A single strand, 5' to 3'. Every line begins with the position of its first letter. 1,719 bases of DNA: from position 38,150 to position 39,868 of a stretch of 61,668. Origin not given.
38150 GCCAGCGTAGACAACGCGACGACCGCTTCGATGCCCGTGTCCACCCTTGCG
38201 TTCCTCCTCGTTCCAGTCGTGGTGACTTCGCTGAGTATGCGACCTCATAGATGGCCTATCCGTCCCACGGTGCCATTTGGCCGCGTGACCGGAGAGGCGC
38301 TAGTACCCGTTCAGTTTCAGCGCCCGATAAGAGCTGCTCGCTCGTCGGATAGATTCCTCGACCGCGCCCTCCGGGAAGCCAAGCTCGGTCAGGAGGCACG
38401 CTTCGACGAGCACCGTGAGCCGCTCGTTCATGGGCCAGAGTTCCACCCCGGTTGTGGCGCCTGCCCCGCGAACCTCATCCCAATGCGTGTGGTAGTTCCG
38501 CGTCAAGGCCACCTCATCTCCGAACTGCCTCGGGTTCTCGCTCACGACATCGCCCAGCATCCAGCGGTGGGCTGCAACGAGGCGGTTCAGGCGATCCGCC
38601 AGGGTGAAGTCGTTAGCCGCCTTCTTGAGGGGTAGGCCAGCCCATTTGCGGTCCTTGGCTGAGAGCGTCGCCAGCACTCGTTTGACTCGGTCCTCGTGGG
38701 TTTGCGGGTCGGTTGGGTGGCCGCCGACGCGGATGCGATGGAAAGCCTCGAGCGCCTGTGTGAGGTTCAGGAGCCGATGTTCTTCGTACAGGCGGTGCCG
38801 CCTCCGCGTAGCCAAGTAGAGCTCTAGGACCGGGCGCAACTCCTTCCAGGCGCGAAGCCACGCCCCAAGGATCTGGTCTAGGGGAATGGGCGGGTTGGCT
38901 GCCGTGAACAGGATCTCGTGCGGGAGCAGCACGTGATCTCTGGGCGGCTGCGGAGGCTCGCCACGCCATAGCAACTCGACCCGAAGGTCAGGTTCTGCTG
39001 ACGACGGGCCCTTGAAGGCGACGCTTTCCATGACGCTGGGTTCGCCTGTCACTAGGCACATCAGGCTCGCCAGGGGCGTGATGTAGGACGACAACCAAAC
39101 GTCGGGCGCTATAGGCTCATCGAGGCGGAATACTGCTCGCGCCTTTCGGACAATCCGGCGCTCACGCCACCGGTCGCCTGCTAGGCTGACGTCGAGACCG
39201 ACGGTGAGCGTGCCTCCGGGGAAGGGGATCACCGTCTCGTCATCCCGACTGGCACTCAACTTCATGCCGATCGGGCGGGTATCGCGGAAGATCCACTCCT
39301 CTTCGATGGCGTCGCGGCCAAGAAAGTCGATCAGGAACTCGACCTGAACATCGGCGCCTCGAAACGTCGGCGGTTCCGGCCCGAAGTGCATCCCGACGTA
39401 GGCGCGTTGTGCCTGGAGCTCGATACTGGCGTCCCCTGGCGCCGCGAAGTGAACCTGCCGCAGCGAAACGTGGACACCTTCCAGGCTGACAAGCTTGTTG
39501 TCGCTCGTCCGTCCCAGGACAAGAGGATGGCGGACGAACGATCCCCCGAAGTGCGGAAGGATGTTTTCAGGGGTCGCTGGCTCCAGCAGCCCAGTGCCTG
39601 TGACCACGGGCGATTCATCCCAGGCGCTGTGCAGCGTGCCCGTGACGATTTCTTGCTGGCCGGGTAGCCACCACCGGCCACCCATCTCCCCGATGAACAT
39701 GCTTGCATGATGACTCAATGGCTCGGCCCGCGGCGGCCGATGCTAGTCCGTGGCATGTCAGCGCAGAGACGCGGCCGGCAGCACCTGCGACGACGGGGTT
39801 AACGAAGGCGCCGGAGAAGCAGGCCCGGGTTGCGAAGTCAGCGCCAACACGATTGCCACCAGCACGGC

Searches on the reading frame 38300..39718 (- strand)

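Call 80: search_protein_families(library=pfam, proteins=[window:38300-39718:-], max_evalue=0.001)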
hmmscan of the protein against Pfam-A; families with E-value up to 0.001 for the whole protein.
window:38300-39718:- (472 aa): 2 families
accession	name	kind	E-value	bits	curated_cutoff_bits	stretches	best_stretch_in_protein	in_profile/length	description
PF18739.6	HEPN_Apea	-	1.6e-20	74.4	24.4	1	317-450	1-134/136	Apea-like HEPN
PF18862.6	ApeA_NTD1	-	7.8e-19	68.6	25.5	1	12-287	2-271/271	ApeA N-terminal domain 1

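Call 86: search_protein_families(library=padloc, proteins=[window:38300-39718:-], max_evalue=0.0001)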
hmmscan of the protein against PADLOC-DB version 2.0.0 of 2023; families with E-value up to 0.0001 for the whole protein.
window:38300-39718:- (472 aa): 5 families
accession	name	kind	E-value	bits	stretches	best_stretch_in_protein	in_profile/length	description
PDLC05048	PDC-S58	-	2.4e-42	143.4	1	12-466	6-449/461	-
PDLC01679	Cas13-ApeA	-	4.9e-27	93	1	267-453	3-185/187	Cas13-ApeA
PDLC05046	PDC-S58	-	1.9e-23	81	1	11-461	6-436/452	-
PDLC01680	Cas13-ApeA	-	7.5e-16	56.5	1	280-448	10-175/175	Cas13-ApeA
PDLC05047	PDC-S58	-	8.7e-14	49.3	1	281-454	274-447/465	-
